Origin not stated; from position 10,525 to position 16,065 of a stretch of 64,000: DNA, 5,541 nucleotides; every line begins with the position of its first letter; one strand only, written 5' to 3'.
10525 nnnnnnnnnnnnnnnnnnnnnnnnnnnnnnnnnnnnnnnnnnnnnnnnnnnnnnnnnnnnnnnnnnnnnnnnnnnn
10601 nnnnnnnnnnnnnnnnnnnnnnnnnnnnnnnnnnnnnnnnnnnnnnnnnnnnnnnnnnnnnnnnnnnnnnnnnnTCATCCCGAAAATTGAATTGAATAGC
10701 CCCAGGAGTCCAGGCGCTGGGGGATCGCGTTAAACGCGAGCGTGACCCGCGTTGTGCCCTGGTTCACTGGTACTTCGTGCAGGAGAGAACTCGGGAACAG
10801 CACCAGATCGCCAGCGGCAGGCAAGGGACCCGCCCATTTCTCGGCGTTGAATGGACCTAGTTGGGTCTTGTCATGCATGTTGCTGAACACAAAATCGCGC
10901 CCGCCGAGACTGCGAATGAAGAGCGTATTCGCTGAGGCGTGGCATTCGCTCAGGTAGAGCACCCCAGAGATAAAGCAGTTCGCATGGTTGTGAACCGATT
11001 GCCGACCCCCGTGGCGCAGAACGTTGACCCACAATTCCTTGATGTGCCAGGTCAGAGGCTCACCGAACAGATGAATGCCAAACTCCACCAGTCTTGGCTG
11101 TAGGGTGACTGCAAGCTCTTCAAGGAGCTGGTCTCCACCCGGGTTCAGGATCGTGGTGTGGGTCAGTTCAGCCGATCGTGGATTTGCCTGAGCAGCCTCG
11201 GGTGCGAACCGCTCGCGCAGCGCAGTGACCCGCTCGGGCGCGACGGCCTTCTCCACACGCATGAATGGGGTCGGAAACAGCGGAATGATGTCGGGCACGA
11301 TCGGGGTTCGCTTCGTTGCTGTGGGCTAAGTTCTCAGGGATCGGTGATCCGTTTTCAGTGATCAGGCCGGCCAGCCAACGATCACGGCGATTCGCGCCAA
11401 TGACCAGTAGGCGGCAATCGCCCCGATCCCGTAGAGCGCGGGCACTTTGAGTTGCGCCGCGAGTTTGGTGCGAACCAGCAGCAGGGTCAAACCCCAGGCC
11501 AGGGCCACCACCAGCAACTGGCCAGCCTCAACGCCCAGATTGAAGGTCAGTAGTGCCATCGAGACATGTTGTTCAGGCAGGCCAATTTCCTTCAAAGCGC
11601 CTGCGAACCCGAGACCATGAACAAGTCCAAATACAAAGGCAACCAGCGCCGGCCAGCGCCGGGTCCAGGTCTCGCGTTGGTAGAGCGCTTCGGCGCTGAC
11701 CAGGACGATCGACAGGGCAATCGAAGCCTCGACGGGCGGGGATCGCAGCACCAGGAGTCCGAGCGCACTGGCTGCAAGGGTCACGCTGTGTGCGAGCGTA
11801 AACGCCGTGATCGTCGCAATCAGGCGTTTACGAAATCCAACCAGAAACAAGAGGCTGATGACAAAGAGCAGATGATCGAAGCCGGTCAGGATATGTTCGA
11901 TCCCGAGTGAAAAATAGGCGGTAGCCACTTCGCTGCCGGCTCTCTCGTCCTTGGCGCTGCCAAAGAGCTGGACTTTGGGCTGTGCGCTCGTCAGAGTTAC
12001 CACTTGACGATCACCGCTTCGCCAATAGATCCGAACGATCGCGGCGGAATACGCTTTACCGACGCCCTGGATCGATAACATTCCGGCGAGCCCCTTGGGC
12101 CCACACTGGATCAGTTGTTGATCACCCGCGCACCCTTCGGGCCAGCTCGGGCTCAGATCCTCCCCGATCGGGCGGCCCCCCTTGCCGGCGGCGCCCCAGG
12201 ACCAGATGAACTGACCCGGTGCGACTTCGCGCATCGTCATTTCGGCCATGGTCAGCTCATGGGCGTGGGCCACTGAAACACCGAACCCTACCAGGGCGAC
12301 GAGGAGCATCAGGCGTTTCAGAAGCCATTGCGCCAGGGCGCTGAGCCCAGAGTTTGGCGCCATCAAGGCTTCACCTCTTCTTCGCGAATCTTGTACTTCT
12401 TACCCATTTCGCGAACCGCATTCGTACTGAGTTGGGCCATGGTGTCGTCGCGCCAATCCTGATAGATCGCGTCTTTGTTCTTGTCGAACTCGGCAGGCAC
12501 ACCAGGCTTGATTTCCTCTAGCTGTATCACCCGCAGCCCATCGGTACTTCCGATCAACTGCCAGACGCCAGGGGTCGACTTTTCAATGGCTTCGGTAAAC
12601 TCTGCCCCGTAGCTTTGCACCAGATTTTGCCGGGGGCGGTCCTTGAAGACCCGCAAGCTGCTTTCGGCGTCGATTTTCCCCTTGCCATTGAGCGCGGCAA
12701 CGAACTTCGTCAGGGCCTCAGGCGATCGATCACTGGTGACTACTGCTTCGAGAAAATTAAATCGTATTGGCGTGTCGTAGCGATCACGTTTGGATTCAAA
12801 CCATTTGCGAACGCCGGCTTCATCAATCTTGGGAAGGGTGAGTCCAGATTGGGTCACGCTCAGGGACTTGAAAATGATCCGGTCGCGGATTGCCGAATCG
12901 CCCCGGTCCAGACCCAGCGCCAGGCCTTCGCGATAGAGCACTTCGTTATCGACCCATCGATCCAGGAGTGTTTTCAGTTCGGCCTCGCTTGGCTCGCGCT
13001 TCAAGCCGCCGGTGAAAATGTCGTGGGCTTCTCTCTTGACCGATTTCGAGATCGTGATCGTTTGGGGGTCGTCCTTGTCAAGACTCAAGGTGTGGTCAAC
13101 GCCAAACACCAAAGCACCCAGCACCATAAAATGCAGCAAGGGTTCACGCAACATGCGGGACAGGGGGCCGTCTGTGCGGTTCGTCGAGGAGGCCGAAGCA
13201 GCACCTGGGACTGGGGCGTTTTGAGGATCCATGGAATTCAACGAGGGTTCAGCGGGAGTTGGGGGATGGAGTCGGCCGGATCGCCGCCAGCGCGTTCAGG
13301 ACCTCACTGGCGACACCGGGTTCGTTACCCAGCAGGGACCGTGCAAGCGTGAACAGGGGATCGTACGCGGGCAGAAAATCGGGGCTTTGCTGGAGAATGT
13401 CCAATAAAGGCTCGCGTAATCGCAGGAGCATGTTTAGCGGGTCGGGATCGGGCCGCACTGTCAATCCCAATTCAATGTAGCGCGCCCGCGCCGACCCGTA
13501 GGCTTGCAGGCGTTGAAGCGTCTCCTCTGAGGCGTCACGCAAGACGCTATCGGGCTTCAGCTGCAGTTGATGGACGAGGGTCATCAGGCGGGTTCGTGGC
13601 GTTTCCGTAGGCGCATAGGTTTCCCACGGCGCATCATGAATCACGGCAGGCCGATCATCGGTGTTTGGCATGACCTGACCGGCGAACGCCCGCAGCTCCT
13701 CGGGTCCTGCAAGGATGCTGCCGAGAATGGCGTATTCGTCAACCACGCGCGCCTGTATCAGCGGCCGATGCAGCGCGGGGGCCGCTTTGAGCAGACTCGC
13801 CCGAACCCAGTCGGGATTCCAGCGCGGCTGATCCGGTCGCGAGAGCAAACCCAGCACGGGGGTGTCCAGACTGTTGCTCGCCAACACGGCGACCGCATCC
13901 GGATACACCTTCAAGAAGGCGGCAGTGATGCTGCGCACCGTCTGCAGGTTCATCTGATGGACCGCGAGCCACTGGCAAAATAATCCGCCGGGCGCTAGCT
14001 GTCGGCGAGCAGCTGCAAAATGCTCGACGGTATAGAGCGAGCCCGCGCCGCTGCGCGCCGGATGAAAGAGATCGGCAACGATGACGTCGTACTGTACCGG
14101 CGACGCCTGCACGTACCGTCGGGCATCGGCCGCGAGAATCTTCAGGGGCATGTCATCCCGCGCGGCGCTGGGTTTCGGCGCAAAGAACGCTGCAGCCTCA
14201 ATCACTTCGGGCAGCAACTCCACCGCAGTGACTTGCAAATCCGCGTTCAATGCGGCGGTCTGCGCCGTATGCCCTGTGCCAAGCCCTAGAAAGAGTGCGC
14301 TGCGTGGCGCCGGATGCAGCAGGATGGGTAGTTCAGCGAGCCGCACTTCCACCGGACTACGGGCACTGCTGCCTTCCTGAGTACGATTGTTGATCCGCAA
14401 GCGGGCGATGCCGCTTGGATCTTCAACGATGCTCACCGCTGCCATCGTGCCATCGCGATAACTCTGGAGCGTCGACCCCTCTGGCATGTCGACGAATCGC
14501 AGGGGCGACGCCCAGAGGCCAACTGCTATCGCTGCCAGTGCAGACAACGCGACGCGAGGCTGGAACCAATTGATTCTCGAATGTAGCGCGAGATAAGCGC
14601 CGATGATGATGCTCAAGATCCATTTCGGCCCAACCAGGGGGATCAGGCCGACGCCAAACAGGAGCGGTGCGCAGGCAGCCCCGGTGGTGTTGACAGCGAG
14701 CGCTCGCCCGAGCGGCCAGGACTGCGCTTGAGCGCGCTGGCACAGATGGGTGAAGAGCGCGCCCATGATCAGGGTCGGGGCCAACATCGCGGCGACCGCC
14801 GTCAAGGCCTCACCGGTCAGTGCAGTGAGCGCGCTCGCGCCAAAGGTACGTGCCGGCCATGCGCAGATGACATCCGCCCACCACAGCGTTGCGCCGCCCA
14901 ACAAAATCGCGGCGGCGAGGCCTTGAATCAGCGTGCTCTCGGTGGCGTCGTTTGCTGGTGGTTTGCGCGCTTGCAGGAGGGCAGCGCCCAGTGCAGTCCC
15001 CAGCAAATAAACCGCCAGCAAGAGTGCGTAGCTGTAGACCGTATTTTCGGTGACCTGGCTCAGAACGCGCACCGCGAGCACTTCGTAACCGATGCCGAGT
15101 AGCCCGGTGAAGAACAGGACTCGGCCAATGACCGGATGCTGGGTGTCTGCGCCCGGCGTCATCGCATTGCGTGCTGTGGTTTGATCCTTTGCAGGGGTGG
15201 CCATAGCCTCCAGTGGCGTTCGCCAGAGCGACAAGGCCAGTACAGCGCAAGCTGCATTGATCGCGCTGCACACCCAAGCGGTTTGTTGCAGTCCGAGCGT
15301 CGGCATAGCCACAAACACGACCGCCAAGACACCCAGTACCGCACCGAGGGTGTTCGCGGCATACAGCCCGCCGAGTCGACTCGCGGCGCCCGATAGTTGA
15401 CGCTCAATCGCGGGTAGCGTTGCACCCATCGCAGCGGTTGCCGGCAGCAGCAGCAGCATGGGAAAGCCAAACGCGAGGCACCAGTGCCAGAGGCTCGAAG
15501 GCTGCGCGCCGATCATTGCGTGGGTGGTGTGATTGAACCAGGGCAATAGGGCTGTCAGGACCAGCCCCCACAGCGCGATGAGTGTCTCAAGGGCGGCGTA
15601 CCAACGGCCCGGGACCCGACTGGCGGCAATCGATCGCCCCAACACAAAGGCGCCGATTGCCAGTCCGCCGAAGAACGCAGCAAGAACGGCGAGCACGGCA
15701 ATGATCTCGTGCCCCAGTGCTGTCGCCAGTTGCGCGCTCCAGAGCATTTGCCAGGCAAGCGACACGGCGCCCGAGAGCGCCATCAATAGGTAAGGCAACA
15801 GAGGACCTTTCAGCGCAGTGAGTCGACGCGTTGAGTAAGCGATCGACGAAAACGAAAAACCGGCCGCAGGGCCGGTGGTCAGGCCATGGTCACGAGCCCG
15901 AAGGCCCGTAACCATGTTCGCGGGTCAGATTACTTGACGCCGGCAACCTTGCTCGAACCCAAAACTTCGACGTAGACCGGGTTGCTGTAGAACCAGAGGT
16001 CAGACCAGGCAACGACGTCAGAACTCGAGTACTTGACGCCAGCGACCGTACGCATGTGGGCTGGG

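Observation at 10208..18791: Compact 7-gene minus-strand operon behind a triple Pho-box-like array, with an unexplained gene combination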

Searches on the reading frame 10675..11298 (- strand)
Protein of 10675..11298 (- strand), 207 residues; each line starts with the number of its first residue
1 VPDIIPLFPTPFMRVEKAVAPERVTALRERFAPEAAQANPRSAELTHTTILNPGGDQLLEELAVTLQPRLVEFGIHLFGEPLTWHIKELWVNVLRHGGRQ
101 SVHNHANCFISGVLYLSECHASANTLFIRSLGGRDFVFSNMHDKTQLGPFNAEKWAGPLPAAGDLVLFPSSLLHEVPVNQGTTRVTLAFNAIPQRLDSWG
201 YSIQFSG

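Call 3: search_protein_families(library=pfam, proteins=[window:10675-11298:-], max_evalue=0.01)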
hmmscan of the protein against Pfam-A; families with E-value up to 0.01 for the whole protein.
window:10675-11298:- (207 aa): 2 families
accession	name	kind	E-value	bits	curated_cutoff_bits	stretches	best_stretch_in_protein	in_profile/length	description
PF13759.12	2OG-FeII_Oxy_5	-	7.2e-19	68.5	27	1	88-190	1-101/101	Putative 2OG-Fe(II) oxygenase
PF13640.12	2OG-FeII_Oxy_3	-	0.00057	21.2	27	1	107-189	27-95/98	2OG-Fe(II) oxygenase superfamily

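Call 5: search_protein_families(library=ncbifam, proteins=[window:10675-11298:-], max_evalue=0.01)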
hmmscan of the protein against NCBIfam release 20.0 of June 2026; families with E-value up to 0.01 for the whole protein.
window:10675-11298:- (207 aa): 1 family
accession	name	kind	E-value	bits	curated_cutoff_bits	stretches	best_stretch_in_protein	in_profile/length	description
TIGR02466.1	TIGR02466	subfamily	1.1e-15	58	62.5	1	73-190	80-197/201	TIGR02466 family protein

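Call 25: search_solved_structures(query=window:10675-11298:-, max_evalue=1)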
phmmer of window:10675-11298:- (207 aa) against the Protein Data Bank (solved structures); distinct sequences matched with E-value up to 1: 3.
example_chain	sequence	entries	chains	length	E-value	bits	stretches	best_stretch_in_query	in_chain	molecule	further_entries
3bvc_A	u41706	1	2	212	2.2e-08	37.1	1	84-190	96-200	Uncharacterized protein Ism_01780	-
2rg4_A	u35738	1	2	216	1.1e-06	31.5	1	79-190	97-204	Uncharacterized protein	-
7urw_G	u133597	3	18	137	0.47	13.1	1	42-107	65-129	Calcium/calmodulin-dependent protein kinase type II subunit beta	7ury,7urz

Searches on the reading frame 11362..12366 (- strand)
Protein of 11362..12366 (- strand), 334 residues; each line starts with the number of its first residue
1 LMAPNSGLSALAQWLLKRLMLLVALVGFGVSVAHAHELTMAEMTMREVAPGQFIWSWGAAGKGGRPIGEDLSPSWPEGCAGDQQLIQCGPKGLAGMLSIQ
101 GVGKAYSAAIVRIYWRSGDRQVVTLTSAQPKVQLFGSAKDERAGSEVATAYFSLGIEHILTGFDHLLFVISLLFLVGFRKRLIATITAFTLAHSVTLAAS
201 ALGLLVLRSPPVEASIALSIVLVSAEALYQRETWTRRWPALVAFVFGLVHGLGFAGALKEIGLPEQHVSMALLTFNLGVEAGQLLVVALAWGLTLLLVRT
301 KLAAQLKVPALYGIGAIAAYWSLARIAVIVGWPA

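Call 3: search_protein_families(library=pfam, proteins=[window:11362-12366:-], max_evalue=0.01)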
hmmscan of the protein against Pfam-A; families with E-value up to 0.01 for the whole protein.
window:11362-12366:- (334 aa): 1 family
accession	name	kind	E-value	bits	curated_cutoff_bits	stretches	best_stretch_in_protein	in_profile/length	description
PF13795.12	HupE_UreJ_2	-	1.4e-45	155.2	24.5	1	151-299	1-154/156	HupE / UreJ protein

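Call 5: search_protein_families(library=ncbifam, proteins=[window:11362-12366:-], max_evalue=0.01)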
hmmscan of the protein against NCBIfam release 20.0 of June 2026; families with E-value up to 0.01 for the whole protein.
window:11362-12366:- (334 aa): 0 families

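Call 78: search_solved_structures(query=window:11362-12363:-, max_evalue=10, show_alignments=2)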
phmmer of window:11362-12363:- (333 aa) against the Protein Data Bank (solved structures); distinct sequences matched with E-value up to 10: 0.
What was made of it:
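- On Ang-HupE/UreJ-2 'anglerase': phmmer of g5 against all PDB sequences gave no match at E<=10 (call 78).
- g5's N-domain shows no sequence match to the Ang-1 crystal structure (call 78).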

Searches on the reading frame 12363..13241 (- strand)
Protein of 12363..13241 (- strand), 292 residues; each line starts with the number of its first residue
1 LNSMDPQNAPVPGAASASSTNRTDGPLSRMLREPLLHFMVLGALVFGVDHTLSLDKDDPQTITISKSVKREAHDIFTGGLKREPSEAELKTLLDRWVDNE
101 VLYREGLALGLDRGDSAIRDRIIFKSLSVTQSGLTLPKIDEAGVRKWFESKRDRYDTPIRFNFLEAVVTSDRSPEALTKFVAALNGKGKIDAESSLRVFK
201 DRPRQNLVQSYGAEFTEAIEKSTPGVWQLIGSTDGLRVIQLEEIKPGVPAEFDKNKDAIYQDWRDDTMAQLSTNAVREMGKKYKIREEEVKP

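Call 3: search_protein_families(library=pfam, proteins=[window:12363-13241:-], max_evalue=0.01)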
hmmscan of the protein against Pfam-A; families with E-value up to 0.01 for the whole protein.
window:12363-13241:- (292 aa): 1 family
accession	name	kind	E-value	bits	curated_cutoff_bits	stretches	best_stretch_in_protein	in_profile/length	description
PF13145.12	Rotamase_2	-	2.5e-07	32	27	1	139-256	1-120/121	PPIC-type PPIASE domain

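Call 5: search_protein_families(library=ncbifam, proteins=[window:12363-13241:-], max_evalue=0.01)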
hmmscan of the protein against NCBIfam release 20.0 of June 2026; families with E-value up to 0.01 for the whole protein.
window:12363-13241:- (292 aa): 0 families

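Call 79: search_solved_structures(query=window:12363-13241:-, max_evalue=1)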
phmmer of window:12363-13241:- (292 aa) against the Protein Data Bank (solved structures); distinct sequences matched with E-value up to 1: 2.
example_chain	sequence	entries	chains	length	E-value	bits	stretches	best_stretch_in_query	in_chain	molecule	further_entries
3rfw_A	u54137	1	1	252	0.27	14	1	131-195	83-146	Cell-binding factor 2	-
3gce_A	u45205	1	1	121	0.55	13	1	231-263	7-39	Ferredoxin component of carbazole 1,9a-dioxygenase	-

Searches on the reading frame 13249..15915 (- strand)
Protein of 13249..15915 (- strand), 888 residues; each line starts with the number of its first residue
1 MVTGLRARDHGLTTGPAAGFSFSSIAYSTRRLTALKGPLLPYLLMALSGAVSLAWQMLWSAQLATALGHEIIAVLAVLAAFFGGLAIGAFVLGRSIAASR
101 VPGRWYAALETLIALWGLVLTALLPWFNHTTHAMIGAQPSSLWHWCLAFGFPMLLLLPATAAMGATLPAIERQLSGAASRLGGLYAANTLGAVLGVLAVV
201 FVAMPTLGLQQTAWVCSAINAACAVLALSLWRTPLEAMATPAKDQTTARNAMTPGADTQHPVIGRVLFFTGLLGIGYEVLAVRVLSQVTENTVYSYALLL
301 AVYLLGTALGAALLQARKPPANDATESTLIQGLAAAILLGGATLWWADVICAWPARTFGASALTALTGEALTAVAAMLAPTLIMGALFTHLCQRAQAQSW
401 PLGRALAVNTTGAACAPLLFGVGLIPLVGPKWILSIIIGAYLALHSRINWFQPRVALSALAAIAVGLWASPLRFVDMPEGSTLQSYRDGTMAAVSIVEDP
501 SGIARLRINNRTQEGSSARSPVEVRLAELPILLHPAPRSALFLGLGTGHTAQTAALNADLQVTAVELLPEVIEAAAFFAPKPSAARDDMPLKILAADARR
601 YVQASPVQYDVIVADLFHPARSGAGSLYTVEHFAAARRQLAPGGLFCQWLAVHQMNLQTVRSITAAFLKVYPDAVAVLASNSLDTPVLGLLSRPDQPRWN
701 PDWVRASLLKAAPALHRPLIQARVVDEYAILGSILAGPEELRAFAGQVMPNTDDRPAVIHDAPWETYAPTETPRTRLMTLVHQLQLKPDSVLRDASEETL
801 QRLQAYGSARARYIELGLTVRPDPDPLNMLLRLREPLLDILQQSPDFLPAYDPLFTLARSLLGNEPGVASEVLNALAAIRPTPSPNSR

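Call 3: search_protein_families(library=pfam, proteins=[window:13249-15915:-], max_evalue=0.01)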
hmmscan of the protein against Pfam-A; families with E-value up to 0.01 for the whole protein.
window:13249-15915:- (888 aa): 2 families
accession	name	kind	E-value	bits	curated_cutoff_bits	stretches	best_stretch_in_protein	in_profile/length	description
PF01564.23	Spermine_synth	-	3.6e-11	43.4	22.9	1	526-672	8-154/186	Spermine/spermidine synthase domain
PF05430.17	Methyltransf_30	-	0.0026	18.1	22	1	585-649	27-89/124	S-adenosyl-L-methionine-dependent methyltransferase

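Call 5: search_protein_families(library=ncbifam, proteins=[window:13249-15915:-], max_evalue=0.01)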
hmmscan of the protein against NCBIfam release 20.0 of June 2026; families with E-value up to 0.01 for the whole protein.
window:13249-15915:- (888 aa): 6 families
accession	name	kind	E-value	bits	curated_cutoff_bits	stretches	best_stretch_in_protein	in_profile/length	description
NF002956.0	PRK03612.1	equivalog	2.1e-19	69.3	472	2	249-646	8-413/522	polyamine aminopropyltransferase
NF002010.0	PRK00811.1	equivalog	1.3e-16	60.7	260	1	527-676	69-219/287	polyamine aminopropyltransferase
NF037959.1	MFS_SpdSyn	subfamily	1.5e-15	57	40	2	278-673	8-408/480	fused MFS/spermidine synthase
TIGR00417.1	speE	equivalog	2.4e-12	46.7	249.55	1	526-675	62-211/271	spermidine synthase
NF003380.0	PRK04457.1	equivalog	3.6e-10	39.3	304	1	531-706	64-234/265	polyamine aminopropyltransferase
NF002435.0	PRK01581.1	equivalog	5e-05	22.6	537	1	560-648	175-267/374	polyamine aminopropyltransferase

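Call 26: search_solved_structures(query=window:13249-15915:-, max_evalue=0.1)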
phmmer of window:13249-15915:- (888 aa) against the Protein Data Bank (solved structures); distinct sequences matched with E-value up to 0.1: 26.
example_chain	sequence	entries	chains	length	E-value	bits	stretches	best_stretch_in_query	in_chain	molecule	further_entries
1inl_A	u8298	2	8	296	1.8e-10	42.8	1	523-647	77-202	Spermidine synthase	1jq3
1uir_A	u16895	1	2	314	2.6e-10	42.3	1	527-648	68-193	Polyamine Aminopropyltransferase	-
3anx_A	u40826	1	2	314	2.6e-10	42.3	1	527-648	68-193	spermidine synthase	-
7xif_A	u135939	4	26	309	2.7e-08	35.6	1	530-645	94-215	Polyamine aminopropyltransferase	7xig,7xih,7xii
6bq2_A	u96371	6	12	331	1.5e-07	33.2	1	528-647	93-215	Thermospermine synthase ACAULIS protein | Thermospermine synthase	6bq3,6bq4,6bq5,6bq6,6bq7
6qmm_B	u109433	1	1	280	2.6e-07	32.4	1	537-669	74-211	Polyamine aminopropyltransferase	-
3o4f_A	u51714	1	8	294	4e-07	31.7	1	526-648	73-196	Spermidine synthase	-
1iy9_A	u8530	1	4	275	5.8e-07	31.2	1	525-648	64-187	Spermidine synthase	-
2b2c_A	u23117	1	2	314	9.1e-07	30.6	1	524-674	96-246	spermidine synthase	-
6o65_A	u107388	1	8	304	1.7e-06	29.7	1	525-675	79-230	Spermidine synthase 1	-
1xj5_A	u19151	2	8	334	2.1e-06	29.4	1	525-675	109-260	Spermidine synthase 1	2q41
6o63_A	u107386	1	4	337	2.1e-06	29.3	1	525-675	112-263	Spermidine synthase 1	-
6qmm_A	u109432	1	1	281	3.2e-06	28.7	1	537-669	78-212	Polyamine aminopropyltransferase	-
2o05_A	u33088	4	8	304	3.7e-06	28.5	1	525-664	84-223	Spermidine synthase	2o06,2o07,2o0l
3rw9_A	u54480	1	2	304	3.7e-06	28.5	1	525-664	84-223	Spermidine synthase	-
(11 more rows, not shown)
